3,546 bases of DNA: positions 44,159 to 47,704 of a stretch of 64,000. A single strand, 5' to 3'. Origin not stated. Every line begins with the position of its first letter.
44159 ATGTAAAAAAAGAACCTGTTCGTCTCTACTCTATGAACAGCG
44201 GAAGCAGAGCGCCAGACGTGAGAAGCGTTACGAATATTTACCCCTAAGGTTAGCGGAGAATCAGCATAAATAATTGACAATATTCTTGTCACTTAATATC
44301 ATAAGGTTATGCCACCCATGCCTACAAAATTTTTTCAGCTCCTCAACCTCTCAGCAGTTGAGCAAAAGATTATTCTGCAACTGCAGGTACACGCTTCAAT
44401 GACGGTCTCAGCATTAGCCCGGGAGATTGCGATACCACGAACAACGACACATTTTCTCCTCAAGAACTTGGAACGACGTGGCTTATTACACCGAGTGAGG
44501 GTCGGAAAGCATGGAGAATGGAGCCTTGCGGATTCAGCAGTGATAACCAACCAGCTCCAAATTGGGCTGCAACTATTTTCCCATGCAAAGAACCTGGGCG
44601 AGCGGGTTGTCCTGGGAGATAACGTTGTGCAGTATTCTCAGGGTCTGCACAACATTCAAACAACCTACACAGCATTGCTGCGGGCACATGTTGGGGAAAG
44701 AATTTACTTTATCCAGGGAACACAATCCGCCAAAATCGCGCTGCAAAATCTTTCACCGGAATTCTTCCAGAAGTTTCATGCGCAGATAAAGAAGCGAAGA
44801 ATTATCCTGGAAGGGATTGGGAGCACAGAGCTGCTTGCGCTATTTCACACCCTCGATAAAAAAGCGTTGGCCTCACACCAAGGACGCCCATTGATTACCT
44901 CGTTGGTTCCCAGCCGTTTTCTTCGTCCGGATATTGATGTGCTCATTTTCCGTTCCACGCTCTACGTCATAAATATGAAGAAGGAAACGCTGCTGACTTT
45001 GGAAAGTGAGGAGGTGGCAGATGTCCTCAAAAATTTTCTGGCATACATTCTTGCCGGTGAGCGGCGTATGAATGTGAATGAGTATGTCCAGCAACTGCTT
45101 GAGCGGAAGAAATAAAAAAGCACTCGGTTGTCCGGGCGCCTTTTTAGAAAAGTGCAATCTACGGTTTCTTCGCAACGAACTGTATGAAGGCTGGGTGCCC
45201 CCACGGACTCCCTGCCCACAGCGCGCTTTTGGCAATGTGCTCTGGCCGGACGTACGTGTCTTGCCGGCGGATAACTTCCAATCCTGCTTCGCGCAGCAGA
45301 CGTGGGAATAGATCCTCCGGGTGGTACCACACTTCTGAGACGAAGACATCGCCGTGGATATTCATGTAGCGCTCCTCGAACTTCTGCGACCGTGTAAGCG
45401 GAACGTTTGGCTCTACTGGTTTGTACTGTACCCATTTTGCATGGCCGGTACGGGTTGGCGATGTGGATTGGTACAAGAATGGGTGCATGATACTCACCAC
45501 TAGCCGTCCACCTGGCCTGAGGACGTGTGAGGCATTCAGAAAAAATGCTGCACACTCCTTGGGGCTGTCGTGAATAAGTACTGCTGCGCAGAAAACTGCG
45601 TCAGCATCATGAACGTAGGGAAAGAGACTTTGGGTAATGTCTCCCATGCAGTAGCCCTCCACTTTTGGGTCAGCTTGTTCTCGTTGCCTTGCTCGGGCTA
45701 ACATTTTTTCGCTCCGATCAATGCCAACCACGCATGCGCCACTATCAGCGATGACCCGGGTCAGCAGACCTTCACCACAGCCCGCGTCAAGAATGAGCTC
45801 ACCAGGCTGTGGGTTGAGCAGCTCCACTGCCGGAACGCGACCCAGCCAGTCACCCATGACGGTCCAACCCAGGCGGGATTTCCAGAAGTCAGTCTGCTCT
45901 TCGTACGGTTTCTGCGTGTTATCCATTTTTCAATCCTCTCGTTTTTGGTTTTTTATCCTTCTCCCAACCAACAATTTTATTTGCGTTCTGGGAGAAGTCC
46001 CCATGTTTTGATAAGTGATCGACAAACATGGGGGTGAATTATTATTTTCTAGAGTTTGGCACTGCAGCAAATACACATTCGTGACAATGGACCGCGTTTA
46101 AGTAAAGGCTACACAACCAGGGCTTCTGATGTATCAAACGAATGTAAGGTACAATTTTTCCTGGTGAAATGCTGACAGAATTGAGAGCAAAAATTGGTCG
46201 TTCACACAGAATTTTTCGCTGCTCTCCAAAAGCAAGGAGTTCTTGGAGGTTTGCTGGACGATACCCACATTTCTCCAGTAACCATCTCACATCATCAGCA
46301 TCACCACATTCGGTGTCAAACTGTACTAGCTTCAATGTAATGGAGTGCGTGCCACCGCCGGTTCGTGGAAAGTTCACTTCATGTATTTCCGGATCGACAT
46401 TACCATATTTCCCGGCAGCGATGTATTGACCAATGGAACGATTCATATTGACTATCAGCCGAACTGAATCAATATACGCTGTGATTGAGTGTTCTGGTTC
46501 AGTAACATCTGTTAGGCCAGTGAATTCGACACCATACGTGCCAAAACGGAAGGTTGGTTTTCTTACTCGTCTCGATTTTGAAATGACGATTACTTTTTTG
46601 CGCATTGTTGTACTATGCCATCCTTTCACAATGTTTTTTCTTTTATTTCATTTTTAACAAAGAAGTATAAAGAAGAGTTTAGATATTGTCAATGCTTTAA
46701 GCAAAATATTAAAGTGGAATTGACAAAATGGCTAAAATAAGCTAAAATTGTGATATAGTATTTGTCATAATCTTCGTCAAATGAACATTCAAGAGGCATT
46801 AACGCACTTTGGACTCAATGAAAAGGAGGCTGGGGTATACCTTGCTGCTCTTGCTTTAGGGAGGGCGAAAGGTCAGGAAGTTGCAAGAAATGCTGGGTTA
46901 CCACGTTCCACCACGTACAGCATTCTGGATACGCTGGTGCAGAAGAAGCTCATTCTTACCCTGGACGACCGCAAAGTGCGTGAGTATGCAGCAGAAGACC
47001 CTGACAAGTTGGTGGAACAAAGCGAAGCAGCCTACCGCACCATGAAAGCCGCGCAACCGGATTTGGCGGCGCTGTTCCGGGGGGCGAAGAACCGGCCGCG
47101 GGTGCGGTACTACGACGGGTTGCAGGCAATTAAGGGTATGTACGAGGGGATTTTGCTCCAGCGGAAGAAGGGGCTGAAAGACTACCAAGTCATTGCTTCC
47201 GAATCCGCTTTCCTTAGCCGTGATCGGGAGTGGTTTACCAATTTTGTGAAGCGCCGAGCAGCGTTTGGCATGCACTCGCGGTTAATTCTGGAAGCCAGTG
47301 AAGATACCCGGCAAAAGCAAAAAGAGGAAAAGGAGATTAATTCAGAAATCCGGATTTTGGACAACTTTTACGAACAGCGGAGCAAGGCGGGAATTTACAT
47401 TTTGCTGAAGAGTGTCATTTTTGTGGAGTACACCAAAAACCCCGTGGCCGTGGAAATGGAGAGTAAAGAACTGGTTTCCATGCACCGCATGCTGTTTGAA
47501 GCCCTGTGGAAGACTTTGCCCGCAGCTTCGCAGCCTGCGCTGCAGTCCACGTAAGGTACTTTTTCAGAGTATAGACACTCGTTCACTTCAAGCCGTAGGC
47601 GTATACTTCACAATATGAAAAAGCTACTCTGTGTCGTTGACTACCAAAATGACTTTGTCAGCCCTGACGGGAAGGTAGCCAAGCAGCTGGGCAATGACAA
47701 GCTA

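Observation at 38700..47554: Three paralogous TrmB-family regulators, each with its own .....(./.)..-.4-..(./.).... dyad at the promoter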

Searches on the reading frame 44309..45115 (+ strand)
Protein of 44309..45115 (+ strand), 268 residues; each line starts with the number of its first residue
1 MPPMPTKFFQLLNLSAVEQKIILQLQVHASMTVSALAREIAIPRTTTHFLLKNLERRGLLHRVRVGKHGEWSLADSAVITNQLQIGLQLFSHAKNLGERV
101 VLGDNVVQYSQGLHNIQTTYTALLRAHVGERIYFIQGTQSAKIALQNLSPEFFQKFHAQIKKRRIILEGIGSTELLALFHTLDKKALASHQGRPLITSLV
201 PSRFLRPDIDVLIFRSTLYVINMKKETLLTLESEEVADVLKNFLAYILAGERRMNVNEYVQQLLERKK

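Call 5: search_protein_families(library=pfam, proteins=[window:44309-45115:+], max_evalue=0.1)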
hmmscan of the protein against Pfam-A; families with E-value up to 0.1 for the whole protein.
window:44309-45115:+ (268 aa): 12 families
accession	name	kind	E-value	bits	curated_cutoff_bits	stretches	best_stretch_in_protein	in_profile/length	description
PF09339.16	HTH_IclR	-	1.7e-06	28.1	22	1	30-62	18-50/52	IclR helix-turn-helix domain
PF13412.12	HTH_24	-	1.7e-06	27.9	21.9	1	17-59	4-46/48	Winged helix-turn-helix DNA-binding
PF01978.25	TrmB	-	1.2e-05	25.5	25.6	1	11-65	3-57/68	Sugar-specific transcriptional regulator TrmB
PF12802.13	MarR_2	-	1.6e-05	25.4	27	1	21-69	10-59/61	MarR family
PF12840.13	HTH_20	-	1.7e-05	25.1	27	1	21-62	9-50/51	Helix-turn-helix domain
PF02082.26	Rrf2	-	0.00026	21.6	30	1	22-77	12-69/132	Iron-dependent Transcriptional regulator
PF01047.28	MarR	-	0.00079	19.7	24.6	1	14-64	1-51/59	MarR family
PF03965.22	Penicillinase_R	-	0.0012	19.6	22.6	1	14-72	1-63/115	Penicillinase repressor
PF13404.12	HTH_AsnC-type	-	0.0095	16.2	27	1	19-48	6-35/42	AsnC-type helix-turn-helix domain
PF13545.12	HTH_Crp_2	-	0.0098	16.3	27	1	11-64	7-55/70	Crp-like helix-turn-helix domain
PF08716.15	CoV_NSP7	-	0.064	14.3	25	0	219-267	31-79/83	Coronavirus replicase NSP7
PF00392.27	GntR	-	0.073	13.2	27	0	17-63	9-57/64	Bacterial regulatory proteins, gntR family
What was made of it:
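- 44309..45115 (+): P2: divergent family member, 268 aa (the database call starts at Met4, 265 aa). PF01978 25.5 bits, HTH_IclR 28.1 bits (call 5).
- Closest known: Classical autorepressed bacterial wHTH dimers. Same: Weak Pfam hits to MarR_2 and HTH_IclR in P2 (call 5).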

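Call 6: search_protein_families(library=ncbifam, proteins=[window:44309-45115:+], max_evalue=0.1)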
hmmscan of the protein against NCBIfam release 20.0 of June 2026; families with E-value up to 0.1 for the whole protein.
window:44309-45115:+ (268 aa): 11 families
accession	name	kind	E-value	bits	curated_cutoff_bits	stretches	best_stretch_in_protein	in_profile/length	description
NF033788.1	HTH_metalloreg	subfamily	0.00025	20.8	55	1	20-78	15-73/77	metalloregulator ArsR/SmtB family transcription factor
NF008601.2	PRK11569.1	equivalog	0.00039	19.7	380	1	27-80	42-93/276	glyoxylate bypass operon transcriptional repressor IclR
NF053660.1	ORF80_fam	equivalog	0.0015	18.3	95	1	17-62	3-48/70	ORF80 family leucine zipper DNA-binding protein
NF041230.1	BagL_FevM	exception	0.004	17.2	230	1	13-61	37-85/145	MarR family transcriptional regulator BagL/FevM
NF053606.1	Sta1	subfamily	0.02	15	80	1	13-66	17-70/100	Sta1 family transcriptional regulator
TIGR00738.1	rrf2_super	superfamily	0.024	14.5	73.3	0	21-77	15-71/132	Rrf2 family transcriptional regulator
NF040939.2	trans_reg_lrs14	equivalog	0.029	14.4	90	1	12-65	17-71/103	Lrs14 family HTH-type transcriptional regulator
TIGR01884.1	cas_HTH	subfamily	0.038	13.4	60.2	0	15-64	141-190/202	CRISPR-associated CARF protein Csa3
NF050133.1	TransRegFabT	equivalog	0.052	13.8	200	0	14-65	27-78/138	fatty acid biosynthesis transcriptional regulator FabT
NF045919.1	HphnlacHdxRed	equivalog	0.06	12.4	340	0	15-62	211-258/309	p-hydroxyphenylacetate 3-hydroxylase reductase component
NF007720.0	PRK10411.1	equivalog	0.1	11.9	259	0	17-62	5-50/243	L-fucose operon activator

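Call 23: find_homologous_proteins(query=window:44309-45112:+)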
Query window:44309-45112:+ (268 aa): 2 proteins with E <= 0.001 among 1105 candidates.
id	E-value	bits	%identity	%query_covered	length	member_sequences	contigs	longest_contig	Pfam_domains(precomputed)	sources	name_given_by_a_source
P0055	2.2e-164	563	100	99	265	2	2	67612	PF13412.13,PF01978.26,PF09339.17,PF12802.14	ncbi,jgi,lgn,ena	ncbi:MAG: helix-turn-helix domain-containing protein [Patescibacteria group bacterium]|jgi:hypotheti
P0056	3.2e-85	304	88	60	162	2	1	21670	-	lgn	-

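Call 26: find_encoding_contigs(protein=P0056, flank=6000, max_places=3)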
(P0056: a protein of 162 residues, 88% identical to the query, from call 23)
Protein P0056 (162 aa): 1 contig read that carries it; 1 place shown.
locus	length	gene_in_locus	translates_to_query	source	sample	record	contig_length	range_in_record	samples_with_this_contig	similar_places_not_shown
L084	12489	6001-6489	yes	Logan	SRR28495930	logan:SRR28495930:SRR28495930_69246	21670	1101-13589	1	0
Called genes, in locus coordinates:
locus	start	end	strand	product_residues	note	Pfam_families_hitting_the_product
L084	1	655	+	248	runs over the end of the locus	PF00781:DAGK_cat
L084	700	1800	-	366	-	PF00152:tRNA-synt_2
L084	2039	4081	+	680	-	PF04760:IF2_N, PF00009:GTP_EFTU, PF01926:MMR_HSR1, PF22042:EF-G_D2, PF11987:IF-2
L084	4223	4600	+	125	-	PF02033:RBFA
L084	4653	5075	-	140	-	-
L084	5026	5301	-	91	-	-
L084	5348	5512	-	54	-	-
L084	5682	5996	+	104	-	PF09339:HTH_IclR (weak), PF12840:HTH_20 (weak)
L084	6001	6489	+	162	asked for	-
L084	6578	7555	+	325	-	PF01368:DHH, PF02272:DHHA1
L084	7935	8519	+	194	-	PF00574:CLP_protease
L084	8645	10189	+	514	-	PF12072:RNase_Y_N, PF00013:KH_1, PF01966:HD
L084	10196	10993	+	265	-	PF13277:YmdB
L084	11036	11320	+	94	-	PF00216:Bac_DNA_binding, PF18291:HU-HIG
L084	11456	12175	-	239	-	-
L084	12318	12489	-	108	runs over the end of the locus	-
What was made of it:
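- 44309..45115 (+): Only one other orthologue found (88% identity, split ORF, L084) (calls 23, 26).
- L084 has P2 but neither P1 nor P3 within the fetched locus (call 26).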

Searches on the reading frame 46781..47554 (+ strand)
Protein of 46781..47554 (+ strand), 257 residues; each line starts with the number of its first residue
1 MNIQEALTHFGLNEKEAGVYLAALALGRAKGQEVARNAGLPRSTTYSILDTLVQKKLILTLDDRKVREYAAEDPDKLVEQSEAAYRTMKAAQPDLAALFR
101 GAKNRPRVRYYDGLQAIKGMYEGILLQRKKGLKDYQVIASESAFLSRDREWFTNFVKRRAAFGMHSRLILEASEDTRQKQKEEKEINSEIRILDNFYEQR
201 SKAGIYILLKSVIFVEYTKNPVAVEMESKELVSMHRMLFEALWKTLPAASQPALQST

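Call 5: search_protein_families(library=pfam, proteins=[window:46781-47554:+], max_evalue=0.1)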
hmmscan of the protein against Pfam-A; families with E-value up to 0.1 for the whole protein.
window:46781-47554:+ (257 aa): 4 families
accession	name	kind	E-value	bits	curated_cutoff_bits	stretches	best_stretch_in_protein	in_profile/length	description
PF01978.25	TrmB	-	1.6e-12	47.5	25.6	1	7-74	1-67/68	Sugar-specific transcriptional regulator TrmB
PF09339.16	HTH_IclR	-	7.4e-06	26.1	22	1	32-56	22-46/52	IclR helix-turn-helix domain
PF12527.13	DUF3727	-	0.012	16.2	23.8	1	176-242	24-94/97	Protein of unknown function (DUF3727)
PF10036.14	RLL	-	0.064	13.6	24.6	0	41-86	11-56/253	RNA transcription, translation and transport factor protein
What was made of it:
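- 46781..47554 (+): P3: TrmB-family regulator, 257 aa. Recognition helix motif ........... PF01978 47.5 bits (call 5).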

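Call 6: search_protein_families(library=ncbifam, proteins=[window:46781-47554:+], max_evalue=0.1)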
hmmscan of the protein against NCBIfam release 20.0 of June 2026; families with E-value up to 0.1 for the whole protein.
window:46781-47554:+ (257 aa): 8 families
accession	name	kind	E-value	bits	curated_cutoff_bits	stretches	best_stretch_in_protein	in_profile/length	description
NF047390.1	TransRegTrmBL1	equivalog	3.4e-06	26.3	650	1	3-80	6-82/341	HTH-type sugar sensing transcriptional regulator TrmBL1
NF041141.1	tran_reg_TrmBL2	equivalog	0.00028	20.5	530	1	8-80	12-83/264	HTH-type transcriptional regulator TrmBL2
NF047392.1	TransRegTrmBHalo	equivalog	0.014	14.4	500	1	4-84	10-89/349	HTH-type sugar sensing transcriptional regulator TrmB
TIGR01884.1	cas_HTH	subfamily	0.023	14.1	60.2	1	9-70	137-197/202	CRISPR-associated CARF protein Csa3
NF040851.1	tran_reg_TrmB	equivalog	0.047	12.8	600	1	2-75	6-78/338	HTH-type sugar-sensing transcriptional regulator TrmB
NF008601.2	PRK11569.1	equivalog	0.064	12.4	380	0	32-59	49-76/276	glyoxylate bypass operon transcriptional repressor IclR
NF007339.0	PRK09834.1-1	equivalog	0.078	12.2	299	0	25-58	35-68/271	DNA-binding transcriptional regulator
NF052565.1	OrnLipAcylHsRhiz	equivalog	0.098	11.8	450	0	125-176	70-118/259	ornithine lipid ester-linked acyl 2-hydroxylase OlsC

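Call 14: find_homologous_proteins(query=window:46781-47551:+)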
Query window:46781-47551:+ (257 aa): 12 proteins with E <= 0.001 among 1282 candidates.
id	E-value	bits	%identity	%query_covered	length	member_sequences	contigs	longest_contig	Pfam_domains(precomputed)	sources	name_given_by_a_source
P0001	8.2e-161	550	100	100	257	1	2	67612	PF01978.26,PF09339.17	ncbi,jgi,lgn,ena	ncbi:MAG: helix-turn-helix domain-containing protein [Patescibacteria group bacterium]|jgi:sugar-spe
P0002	6.3e-126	436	78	98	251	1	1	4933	PF01978.26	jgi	jgi:HTH-type transcriptional regulator, sugar sensing transcriptional regulator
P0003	4.6e-114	398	74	96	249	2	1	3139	PF01978.26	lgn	-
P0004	9.2e-114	397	74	96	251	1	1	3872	PF01978.26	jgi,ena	-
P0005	1.1e-112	393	74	96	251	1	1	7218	PF01978.26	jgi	jgi:sugar-specific transcriptional regulator TrmB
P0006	1.0e-111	390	72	97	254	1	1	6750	PF01978.26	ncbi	-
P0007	1.9e-111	389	73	96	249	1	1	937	PF01978.26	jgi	jgi:HTH-type transcriptional regulator, sugar sensing transcriptional regulator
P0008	3.5e-110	385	72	96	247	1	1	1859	PF01978.26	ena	-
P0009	3.7e-109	381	72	97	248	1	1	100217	PF01978.26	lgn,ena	-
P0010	9.3e-106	370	70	96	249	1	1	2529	PF01978.26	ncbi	-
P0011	2.6e-99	349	63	97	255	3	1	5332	PF01978.26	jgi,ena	-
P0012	1.8e-50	189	43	96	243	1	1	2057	PF01978.26,PF24033.2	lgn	-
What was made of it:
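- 46781..47554 (+): Orthologues at 62-78% identity (call 14).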

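Call 15: find_encoding_contigs(protein=window:46781-47551:+, flank=3000, max_places=6)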
Protein window:46781-47551:+ (257 aa): 3 contigs read that carry it; 1 place shown.
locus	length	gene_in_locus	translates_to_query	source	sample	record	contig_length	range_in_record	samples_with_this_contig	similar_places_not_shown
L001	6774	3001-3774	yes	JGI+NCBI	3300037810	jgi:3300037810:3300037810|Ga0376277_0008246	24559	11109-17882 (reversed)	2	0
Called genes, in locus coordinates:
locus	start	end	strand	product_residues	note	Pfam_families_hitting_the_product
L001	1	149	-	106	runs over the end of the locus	-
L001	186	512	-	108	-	-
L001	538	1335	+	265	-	PF01978:TrmB (faint), PF12802:MarR_2 (weak), PF13412:HTH_24 (weak), PF09339:HTH_IclR (weak)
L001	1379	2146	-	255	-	PF13489:Methyltransf_23, PF02353:CMAS (weak), PF13847:Methyltransf_31, PF08241:Methyltransf_11, PF08242:Methyltransf_12, PF13649:Methyltransf_25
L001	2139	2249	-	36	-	-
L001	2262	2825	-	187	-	-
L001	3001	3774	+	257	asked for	PF01978:TrmB, PF09339:HTH_IclR (weak)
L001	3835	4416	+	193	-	PF00857:Isochorismatase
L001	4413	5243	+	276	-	PF01135:PCMT, PF13489:Methyltransf_23, PF01209:Ubie_methyltran, PF13847:Methyltransf_31, PF08241:Methyltransf_11, PF08242:Methyltransf_12, PF13649:Methyltransf_25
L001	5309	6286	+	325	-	PF01368:DHH, PF02272:DHHA1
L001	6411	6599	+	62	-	-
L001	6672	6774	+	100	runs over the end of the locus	-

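Call 18: find_encoding_contigs(protein=P0009, flank=10000, max_places=3)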
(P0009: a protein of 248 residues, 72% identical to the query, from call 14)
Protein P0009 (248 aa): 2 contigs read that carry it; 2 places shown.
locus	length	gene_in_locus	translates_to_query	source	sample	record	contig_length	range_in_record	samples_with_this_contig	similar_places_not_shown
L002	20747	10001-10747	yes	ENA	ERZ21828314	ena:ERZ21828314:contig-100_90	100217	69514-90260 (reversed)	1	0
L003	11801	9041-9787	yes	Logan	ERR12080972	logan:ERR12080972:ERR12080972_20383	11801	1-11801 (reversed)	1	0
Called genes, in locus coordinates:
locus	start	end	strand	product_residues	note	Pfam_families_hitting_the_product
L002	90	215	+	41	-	-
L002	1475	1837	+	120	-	PF04519:Bactofilin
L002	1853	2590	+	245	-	PF00781:DAGK_cat, PF19279:YegS_C (faint)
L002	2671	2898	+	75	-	-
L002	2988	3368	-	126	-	-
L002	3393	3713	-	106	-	-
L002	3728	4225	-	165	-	-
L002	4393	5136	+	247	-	PF01978:TrmB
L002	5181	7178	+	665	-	PF04760:IF2_N, PF00009:GTP_EFTU, PF00071:Ras (faint), PF01926:MMR_HSR1, PF22042:EF-G_D2, PF11987:IF-2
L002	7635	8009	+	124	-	PF02033:RBFA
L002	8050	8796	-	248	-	PF13489:Methyltransf_23, PF13847:Methyltransf_31, PF08241:Methyltransf_11, PF08242:Methyltransf_12, PF13649:Methyltransf_25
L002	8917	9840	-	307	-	-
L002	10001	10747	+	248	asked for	PF01978:TrmB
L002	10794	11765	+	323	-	PF01368:DHH, PF02272:DHHA1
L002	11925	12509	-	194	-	PF00574:CLP_protease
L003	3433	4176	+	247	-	PF01978:TrmB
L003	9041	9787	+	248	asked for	PF01978:TrmB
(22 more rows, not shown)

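Call 19: find_related_loci(query=A2, collection=metagenome_contigs, flank=10000)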
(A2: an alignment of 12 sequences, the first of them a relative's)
Query A2 (257 aa) in metagenome_contigs; peptide patterns used: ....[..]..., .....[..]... (x = any residue, [..] = any of these).
600 stretches matched a pattern (row limit reached: there are more); 489 encode a relative of the query (tblastn E <= 1e-3); the best 80 are kept; 80 distinct loci.
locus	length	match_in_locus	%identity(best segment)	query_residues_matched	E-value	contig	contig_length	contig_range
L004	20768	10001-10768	63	1-252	1e-109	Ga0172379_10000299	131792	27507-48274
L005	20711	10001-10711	33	7-246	2e-40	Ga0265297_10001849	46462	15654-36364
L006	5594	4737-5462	32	7-251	2e-37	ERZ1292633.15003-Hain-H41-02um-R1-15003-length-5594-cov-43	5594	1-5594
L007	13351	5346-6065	31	3-245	2e-36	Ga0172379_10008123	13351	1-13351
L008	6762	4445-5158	32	7-247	3e-35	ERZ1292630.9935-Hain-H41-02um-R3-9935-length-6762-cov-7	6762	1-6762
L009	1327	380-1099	32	5-247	1e-34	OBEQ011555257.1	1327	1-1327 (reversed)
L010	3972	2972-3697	31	3-247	8e-34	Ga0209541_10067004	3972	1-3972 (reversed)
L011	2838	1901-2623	32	5-253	3e-33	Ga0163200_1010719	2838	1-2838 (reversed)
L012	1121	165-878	32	7-247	2e-34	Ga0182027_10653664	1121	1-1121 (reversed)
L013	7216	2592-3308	34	1-246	2e-31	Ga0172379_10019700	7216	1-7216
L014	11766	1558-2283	31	1-243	4e-31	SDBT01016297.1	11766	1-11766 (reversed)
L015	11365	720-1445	29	3-247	4e-31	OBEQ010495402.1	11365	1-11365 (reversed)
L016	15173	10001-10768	28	2-257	4e-30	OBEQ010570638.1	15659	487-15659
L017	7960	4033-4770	28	3-251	6e-30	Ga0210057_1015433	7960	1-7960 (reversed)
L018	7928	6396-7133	30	1-243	9e-30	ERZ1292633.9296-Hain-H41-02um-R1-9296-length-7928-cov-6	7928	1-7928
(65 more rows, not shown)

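Call 71: find_encoding_contigs(protein=P0002, flank=1500, max_places=1)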
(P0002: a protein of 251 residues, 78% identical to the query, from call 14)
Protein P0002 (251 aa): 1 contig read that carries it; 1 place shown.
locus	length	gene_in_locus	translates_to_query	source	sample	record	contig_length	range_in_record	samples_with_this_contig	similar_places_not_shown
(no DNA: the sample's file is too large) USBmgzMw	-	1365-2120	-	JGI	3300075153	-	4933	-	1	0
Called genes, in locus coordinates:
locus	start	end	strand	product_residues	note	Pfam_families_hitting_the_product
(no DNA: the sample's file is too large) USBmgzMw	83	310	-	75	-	-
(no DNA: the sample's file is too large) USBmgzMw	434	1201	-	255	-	PF13489:Methyltransf_23, PF13847:Methyltransf_31, PF08241:Methyltransf_11, PF08242:Methyltransf_12, PF13649:Methyltransf_25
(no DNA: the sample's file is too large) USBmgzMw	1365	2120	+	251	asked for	PF01978:TrmB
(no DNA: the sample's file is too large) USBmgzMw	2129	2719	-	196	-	-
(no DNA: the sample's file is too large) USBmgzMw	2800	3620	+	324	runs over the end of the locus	PF01368:DHH, PF02272:DHHA1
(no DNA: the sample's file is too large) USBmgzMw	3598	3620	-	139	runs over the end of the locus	-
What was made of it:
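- Tried and rejected: It could not be read because no DNA was available (call 71).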

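Call 72: find_encoding_contigs(protein=P0006, flank=1500, max_places=1)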
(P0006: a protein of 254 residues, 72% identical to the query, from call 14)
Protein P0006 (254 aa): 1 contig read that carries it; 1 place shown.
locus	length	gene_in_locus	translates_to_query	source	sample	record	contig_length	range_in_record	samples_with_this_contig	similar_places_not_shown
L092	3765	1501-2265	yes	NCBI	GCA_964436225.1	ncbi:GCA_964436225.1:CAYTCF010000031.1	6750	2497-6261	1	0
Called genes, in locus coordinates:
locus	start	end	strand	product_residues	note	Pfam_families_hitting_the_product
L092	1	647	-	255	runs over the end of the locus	PF13489:Methyltransf_23, PF02353:CMAS (weak), PF13847:Methyltransf_31, PF08241:Methyltransf_11, PF08242:Methyltransf_12, PF13649:Methyltransf_25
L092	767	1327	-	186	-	-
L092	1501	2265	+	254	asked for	PF01978:TrmB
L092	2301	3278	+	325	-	PF01368:DHH, PF02272:DHHA1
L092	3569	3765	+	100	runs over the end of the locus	-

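Call 73: find_encoding_contigs(protein=P0011, flank=1500, max_places=1)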
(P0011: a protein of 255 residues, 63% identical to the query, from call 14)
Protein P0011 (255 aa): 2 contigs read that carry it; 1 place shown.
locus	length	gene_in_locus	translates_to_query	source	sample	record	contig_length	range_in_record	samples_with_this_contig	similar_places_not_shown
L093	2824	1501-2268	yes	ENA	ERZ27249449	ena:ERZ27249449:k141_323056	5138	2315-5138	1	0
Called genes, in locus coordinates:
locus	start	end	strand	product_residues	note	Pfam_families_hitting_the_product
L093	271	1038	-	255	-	-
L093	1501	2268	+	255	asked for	PF01978:TrmB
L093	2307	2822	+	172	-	?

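Call 74: find_encoding_contigs(protein=P0012, flank=1500, max_places=1)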
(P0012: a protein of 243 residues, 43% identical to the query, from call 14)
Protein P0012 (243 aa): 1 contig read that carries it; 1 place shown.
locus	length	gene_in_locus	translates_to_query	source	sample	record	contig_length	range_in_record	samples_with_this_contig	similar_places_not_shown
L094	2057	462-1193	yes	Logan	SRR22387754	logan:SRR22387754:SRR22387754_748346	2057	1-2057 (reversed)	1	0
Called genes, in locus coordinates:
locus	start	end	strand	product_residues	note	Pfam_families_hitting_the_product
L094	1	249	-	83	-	?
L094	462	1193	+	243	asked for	PF01978:TrmB, PF24033:DUF7342 (faint)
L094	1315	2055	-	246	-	?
